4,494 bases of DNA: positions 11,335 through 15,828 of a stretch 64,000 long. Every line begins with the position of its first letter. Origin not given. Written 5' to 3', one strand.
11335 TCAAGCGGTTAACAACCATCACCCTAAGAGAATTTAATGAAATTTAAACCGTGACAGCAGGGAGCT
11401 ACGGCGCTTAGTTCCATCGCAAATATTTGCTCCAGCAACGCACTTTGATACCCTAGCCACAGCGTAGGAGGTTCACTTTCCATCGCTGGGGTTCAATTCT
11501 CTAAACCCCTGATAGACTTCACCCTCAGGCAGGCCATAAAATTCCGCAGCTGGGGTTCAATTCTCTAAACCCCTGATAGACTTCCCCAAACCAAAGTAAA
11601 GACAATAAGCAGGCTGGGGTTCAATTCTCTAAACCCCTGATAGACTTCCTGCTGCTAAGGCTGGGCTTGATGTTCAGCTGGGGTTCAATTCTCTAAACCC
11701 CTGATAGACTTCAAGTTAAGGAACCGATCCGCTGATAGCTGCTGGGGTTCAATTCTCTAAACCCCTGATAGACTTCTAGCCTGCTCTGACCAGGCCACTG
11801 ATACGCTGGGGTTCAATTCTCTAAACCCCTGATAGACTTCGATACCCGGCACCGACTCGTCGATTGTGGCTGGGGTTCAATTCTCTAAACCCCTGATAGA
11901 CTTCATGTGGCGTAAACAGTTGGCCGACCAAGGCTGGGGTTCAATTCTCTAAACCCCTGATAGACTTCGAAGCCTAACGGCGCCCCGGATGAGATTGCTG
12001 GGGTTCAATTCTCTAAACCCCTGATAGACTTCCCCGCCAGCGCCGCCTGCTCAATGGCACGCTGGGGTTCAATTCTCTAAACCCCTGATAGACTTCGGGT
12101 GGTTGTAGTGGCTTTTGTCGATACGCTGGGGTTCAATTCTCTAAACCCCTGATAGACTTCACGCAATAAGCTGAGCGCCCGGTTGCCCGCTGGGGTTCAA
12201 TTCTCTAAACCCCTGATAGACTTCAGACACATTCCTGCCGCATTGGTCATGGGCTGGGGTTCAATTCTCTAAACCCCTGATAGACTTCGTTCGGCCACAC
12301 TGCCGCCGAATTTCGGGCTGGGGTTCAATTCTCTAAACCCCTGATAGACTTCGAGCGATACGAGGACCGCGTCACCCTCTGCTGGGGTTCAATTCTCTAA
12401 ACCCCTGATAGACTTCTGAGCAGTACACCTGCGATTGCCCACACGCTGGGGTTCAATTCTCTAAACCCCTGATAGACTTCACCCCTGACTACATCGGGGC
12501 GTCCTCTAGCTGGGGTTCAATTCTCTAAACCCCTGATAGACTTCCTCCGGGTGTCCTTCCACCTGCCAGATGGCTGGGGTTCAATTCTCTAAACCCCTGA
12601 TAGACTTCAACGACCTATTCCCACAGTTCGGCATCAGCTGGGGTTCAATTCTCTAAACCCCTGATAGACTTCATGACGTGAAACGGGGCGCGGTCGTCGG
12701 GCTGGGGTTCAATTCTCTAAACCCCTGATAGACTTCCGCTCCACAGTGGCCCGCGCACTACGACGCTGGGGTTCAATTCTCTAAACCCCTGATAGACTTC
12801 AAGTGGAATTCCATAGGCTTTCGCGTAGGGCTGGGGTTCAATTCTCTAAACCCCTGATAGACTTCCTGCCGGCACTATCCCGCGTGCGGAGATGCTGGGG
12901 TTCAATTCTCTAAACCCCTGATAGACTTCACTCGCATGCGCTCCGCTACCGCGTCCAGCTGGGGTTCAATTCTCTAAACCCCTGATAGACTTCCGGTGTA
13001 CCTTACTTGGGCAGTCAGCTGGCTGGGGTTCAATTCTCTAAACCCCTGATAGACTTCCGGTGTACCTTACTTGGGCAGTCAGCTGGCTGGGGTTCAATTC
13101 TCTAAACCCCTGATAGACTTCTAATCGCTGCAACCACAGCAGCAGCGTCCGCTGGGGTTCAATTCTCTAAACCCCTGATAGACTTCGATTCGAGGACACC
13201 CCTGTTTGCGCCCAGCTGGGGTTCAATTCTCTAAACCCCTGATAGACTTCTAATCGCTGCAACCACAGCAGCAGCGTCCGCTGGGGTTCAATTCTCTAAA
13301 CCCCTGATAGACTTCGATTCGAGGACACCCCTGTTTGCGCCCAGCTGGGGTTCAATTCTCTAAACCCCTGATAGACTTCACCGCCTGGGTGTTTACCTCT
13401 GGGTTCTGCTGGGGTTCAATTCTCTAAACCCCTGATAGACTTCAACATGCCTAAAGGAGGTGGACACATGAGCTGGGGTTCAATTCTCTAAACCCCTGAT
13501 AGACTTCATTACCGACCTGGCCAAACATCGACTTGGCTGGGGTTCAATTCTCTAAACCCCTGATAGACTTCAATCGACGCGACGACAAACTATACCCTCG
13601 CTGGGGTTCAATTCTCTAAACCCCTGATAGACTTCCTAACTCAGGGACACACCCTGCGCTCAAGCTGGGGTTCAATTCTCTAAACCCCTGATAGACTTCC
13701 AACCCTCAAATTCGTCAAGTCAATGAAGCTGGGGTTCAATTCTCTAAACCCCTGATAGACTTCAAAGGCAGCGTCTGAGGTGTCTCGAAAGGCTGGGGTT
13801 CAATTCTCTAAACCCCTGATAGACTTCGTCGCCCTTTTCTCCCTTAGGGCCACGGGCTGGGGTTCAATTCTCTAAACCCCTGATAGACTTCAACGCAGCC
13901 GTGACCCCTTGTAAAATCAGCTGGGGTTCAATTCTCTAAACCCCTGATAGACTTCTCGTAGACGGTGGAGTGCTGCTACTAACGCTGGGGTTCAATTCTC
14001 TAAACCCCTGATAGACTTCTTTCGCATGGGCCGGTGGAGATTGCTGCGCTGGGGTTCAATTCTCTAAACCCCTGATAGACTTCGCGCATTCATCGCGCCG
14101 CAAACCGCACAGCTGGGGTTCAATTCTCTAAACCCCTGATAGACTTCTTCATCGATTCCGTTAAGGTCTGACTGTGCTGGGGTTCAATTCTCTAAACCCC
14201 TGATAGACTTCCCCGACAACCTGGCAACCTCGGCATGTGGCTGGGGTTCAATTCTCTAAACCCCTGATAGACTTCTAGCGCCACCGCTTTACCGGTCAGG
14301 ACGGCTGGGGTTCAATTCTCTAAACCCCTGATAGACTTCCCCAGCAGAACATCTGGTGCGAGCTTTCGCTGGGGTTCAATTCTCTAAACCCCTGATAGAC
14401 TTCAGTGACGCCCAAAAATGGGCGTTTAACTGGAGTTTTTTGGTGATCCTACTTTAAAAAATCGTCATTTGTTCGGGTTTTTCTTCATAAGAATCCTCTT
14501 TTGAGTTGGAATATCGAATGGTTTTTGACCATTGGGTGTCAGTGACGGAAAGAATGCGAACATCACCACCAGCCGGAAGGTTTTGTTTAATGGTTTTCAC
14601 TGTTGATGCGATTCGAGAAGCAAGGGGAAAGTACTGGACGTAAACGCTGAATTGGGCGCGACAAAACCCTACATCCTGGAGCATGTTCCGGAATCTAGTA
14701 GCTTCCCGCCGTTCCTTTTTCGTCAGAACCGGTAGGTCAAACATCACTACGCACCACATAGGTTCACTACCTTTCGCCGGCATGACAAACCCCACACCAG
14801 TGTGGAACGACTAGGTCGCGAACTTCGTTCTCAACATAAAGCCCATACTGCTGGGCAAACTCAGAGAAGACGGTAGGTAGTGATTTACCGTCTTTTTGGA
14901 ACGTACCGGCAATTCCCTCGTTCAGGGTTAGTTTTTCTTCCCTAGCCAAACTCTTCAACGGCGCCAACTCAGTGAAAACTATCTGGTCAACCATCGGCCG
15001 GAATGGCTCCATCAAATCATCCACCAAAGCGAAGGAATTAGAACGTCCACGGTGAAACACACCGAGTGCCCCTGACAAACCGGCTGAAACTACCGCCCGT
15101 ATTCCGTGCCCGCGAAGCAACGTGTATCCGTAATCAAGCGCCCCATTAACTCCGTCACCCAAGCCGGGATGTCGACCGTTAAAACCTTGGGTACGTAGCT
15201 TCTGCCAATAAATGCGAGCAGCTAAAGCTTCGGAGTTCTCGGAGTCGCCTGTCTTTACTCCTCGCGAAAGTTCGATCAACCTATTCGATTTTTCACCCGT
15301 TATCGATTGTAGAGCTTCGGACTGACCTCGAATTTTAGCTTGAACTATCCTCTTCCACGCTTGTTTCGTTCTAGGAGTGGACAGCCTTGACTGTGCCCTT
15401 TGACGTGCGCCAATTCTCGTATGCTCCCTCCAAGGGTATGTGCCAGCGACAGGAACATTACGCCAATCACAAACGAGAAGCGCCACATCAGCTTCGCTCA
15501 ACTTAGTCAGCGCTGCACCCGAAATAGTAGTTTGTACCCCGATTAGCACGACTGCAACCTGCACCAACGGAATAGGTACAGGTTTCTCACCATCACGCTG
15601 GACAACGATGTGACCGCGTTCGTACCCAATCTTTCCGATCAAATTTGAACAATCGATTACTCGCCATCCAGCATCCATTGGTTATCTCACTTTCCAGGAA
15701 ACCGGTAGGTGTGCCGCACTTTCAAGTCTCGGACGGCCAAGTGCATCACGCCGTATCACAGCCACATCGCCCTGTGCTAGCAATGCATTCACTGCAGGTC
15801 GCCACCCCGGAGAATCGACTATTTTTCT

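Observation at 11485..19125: Complete type II-C CRISPR-Cas locus, with the array transcribed opposite to cas9-cas1-cas2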

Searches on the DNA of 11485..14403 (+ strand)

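Call 33: search_dna_similar(query=window:11485-14403:+, collection=phages, mode=distant, max_evalue=5, max_rows=40)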
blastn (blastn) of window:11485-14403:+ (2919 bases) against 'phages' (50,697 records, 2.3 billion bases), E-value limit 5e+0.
Records with a match: 5; places in all: 5; records where one place covers at least 80% of the query: 0.
Best place of each record, by identity: 80-90% 5.
By first word of the organism name: Bacteriophage 3; Streptococcus 2.
By host as written in the record: Helicobacter ailurogastricus 3; Streptococcus equinus GA-1 1; Streptococcus equinus pR-5 1.
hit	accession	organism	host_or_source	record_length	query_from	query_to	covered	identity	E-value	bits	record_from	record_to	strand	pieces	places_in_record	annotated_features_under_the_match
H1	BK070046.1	Bacteriophage sp.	Helicobacter ailurogastricus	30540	2734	2777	2%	82.2%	9e-1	43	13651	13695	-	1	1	hypothetical protein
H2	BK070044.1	Bacteriophage sp.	Helicobacter ailurogastricus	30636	2734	2777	2%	82.2%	9e-1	43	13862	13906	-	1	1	hypothetical protein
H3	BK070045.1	Bacteriophage sp.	Helicobacter ailurogastricus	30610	2734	2777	2%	82.2%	9e-1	43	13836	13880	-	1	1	hypothetical protein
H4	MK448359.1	Streptococcus satellite phage Javan204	Streptococcus equinus GA-1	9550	138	170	1%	87.9%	9e-1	43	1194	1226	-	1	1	none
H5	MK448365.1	Streptococcus satellite phage Javan212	Streptococcus equinus pR-5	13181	138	170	1%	87.9%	9e-1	43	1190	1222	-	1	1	none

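Call 34: search_dna_similar(query=window:11485-14403:+, collection=plasmids, mode=distant, max_evalue=5, max_rows=40)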
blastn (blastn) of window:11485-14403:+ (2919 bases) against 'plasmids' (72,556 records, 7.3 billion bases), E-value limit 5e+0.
Records with a match: 5; places in all: 5; records where one place covers at least 80% of the query: 0.
Best place of each record, by identity: 80-90% 5.
By first word of the organism name: Acinetobacter 5.
By predicted mobility (MOB-suite, as given by PLSDB): mobilizable 3; non-mobilizable 2.
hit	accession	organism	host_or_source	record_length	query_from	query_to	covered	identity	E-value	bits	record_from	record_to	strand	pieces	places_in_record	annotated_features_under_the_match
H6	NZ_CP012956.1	Acinetobacter baumannii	Homo sapiens,wound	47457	15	55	1%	82.9%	3e+0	44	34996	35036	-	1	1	IS6-like element IS1006 family transposase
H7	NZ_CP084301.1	Acinetobacter pseudolwoffii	a feces sample of chicken origin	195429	15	55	1%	82.9%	3e+0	44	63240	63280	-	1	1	IS6-like element IS1006 family transposase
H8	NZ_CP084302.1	Acinetobacter pseudolwoffii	a feces sample of chicken origin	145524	15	55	1%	82.9%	3e+0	44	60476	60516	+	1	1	IS6-like element IS1006 family transposase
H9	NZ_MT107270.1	Acinetobacter sp.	-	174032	15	55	1%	82.9%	3e+0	44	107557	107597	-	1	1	IS6-like element IS1006 family transposase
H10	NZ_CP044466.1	Acinetobacter schindleri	goose,stool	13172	15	55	1%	82.9%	3e+0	44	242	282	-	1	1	none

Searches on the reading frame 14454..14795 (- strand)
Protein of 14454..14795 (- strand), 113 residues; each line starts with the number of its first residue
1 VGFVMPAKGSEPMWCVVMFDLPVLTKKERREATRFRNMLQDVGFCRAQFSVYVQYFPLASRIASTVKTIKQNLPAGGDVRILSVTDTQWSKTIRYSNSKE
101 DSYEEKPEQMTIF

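Call 7: search_protein_families(library=ncbifam, proteins=[window:14454-14795:-])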
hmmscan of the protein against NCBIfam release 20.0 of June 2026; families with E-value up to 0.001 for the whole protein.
window:14454-14795:- (113 aa): 1 family
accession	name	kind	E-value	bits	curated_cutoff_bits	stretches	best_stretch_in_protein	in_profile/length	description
TIGR01573.1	cas2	equivalog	7.7e-18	64.6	24.5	1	13-111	1-94/96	CRISPR-associated endonuclease Cas2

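Call 8: search_protein_families(library=pfam, proteins=[window:14454-14795:-])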
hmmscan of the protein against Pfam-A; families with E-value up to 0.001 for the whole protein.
window:14454-14795:- (113 aa): 2 families
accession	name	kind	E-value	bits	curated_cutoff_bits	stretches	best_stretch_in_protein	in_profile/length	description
PF09827.14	CRISPR_Cas2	-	9.7e-15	55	23.8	1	13-91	1-73/74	CRISPR associated protein Cas2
PF20803.2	PaaX_M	-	3e-06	27.7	24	1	13-70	7-61/83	PaaX protein central Cas2-like domain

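Call 58: search_protein_families(library=padloc, proteins=[window:14454-14759:-], max_evalue=0.001)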
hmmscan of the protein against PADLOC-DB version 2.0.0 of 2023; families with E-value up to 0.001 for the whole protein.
window:14454-14759:- (101 aa): 13 families
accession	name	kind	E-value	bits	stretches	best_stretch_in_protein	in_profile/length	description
PDLC02068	Cas2_II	-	1.2e-36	123.3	1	1-101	22-119/137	-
PDLC02069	Cas2_II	-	5.5e-24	83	1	1-80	1-80/130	-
PDLC02072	Cas2_II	-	5.3e-22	75.9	1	1-67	6-72/72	-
PDLC01459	Cas2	-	3.8e-19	67.2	1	1-100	6-104/105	"CAS-I,CAS-II,CAS-III,CAS-IV,CAS-V,CAS-VI; acquisition_2"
PDLC00935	Cas2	-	1.4e-18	65.1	1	1-99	1-94/96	CRISPR-associated endonuclease Cas2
PDLC02071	Cas2_II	-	1.8e-15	54.8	1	6-80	1-75/97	-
PDLC01591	Cas2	-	2.5e-15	54.7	1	1-80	1-80/101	"CAS-I,CAS-II,CAS-III,CAS-IV,CAS-V,CAS-VI; acquisition_2"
PDLC01251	Cas2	-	9.7e-15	52.6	1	1-87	1-79/84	"CAS-I,CAS-II,CAS-III,CAS-IV,CAS-V,CAS-VI; acquisition_2"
PDLC02073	Cas2_II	-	2.7e-14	51.4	1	3-43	8-48/49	-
PDLC01649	Cas2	-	3.7e-14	50.8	1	1-77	1-70/70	"CAS-I,CAS-II,CAS-III,CAS-IV,CAS-V,CAS-VI; acquisition_2"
PDLC01748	Cas2_IIIa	-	4.5e-07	28.4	1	1-75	1-67/88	-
PDLC01525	Cas2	-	5.6e-06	25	1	1-87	1-81/90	"CAS-I,CAS-II,CAS-III,CAS-IV,CAS-V,CAS-VI; acquisition_2"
PDLC01443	Cas2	-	5e-05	21.7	1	3-92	3-84/86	"CAS-I,CAS-II,CAS-III,CAS-IV,CAS-V,CAS-VI; acquisition_2"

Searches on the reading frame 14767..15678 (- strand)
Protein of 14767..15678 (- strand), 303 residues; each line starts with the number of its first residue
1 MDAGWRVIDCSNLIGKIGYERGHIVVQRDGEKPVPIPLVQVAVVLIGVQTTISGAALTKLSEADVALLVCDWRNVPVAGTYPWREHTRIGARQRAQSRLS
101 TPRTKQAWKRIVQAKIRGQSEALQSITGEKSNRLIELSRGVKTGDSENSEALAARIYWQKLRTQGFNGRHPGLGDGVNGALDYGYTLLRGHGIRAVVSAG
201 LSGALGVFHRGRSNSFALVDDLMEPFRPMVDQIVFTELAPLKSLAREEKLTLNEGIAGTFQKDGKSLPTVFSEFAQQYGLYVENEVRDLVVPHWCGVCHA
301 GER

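Call 7: search_protein_families(library=ncbifam, proteins=[window:14767-15678:-])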
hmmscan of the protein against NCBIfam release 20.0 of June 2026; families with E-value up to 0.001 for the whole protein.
window:14767-15678:- (303 aa): 9 families
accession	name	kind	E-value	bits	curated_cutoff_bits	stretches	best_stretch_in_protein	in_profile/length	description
TIGR03639.1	cas1_NMENI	exception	3.5e-67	226.6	120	1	5-276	1-275/278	type II CRISPR-associated endonuclease Cas1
TIGR00287.1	cas1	equivalog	1.2e-32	113.4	71.7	1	17-237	11-253/327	CRISPR-associated endonuclease Cas1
NF049935.1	cas4g_cas1g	exception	4.1e-17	61.8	560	1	16-236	225-466/546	CRISPR-associated endonuclease Cas4g/Cas1g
TIGR04093.1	cas1_CYANO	exception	9.9e-14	51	385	1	28-238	27-256/334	type I-D CRISPR-associated endonuclease Cas1d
TIGR03640.1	cas1_DVULG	exception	4.1e-13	49.2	385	1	22-238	20-262/340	type I-C CRISPR-associated endonuclease Cas1c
TIGR03983.1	cas1_MYXAN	equivalog_domain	3.5e-12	46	358.05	1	159-237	190-267/347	type I-MYXAN CRISPR-associated endonuclease Cas1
TIGR03638.1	cas1_ECOLI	exception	3.3e-11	42.9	215.6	1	16-218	20-213/269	type I-E CRISPR-associated endonuclease Cas1e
TIGR04329.1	cas1_PREFRAN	exception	2.3e-08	33.5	300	1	148-236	158-248/317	type V CRISPR-associated endonuclease Cas1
TIGR03641.1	cas1_HMARI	exception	1.3e-05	24.7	304.1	1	22-244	16-251/324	type I-B CRISPR-associated endonuclease Cas1b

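Call 8: search_protein_families(library=pfam, proteins=[window:14767-15678:-])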
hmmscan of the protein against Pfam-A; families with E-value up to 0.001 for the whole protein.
window:14767-15678:- (303 aa): 1 family
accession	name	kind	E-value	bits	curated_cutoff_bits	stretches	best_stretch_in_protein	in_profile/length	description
PF01867.21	Cas_Cas1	-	7.3e-32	111.1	22.3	1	17-237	10-249/283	CRISPR associated protein Cas1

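Call 58: search_protein_families(library=padloc, proteins=[window:14767-15678:-], max_evalue=0.001)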
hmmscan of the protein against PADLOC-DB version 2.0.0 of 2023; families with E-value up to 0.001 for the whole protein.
window:14767-15678:- (303 aa): 31 families (the best 25 are shown)
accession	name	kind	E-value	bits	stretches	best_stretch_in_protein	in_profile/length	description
PDLC02061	Cas1_II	-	5.8e-79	263.5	1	4-292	31-303/335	-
PDLC01333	Cas1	-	2e-68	228.7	1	5-274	1-266/270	"CAS-I,CAS-II,CAS-III,CAS-IV,CAS-V,CAS-VI; acquisition_1"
PDLC00926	Cas1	-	9.3e-68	226.6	1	5-276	1-275/278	"CRISPR-associated endonuclease Cas1, subtype II/NMENI"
PDLC01449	Cas1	-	7.8e-47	157.9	1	15-259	10-250/285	"CAS-I,CAS-II,CAS-III,CAS-IV,CAS-V,CAS-VI; acquisition_1"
PDLC01248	Cas1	-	8.6e-46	154.7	1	21-236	16-231/289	"CAS-I,CAS-II,CAS-III,CAS-IV,CAS-V,CAS-VI; acquisition_1"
PDLC01741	Cas1_IIIa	-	5.6e-39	132.2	1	49-239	47-236/301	-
PDLC00928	Cas1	-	1.8e-34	117.2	1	20-236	14-246/315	Cas1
PDLC01249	Cas1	-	3e-33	113.4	1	15-236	7-234/246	"CAS-I,CAS-II,CAS-III,CAS-IV,CAS-V,CAS-VI; acquisition_1"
PDLC00927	Cas1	-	3.1e-33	113.4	1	17-237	11-253/327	CRISPR-associated endonuclease Cas1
PDLC01608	Cas1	-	3e-29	100.4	1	17-237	10-242/276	"CAS-I,CAS-II,CAS-III,CAS-IV,CAS-V,CAS-VI; acquisition_1"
PDLC01747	Cas1g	-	9.4e-24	81.9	1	16-235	208-442/523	-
PDLC02064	Cas1a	-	1e-23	82.4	1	19-245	15-229/277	-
PDLC02025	Cas1d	-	4.5e-23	80.2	1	20-246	16-249/316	-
PDLC02063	Cas1_IIIb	-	1.6e-21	74.5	1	17-250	322-562/617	-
PDLC02062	Cas1_II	-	2.2e-21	74.5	1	17-262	13-278/317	-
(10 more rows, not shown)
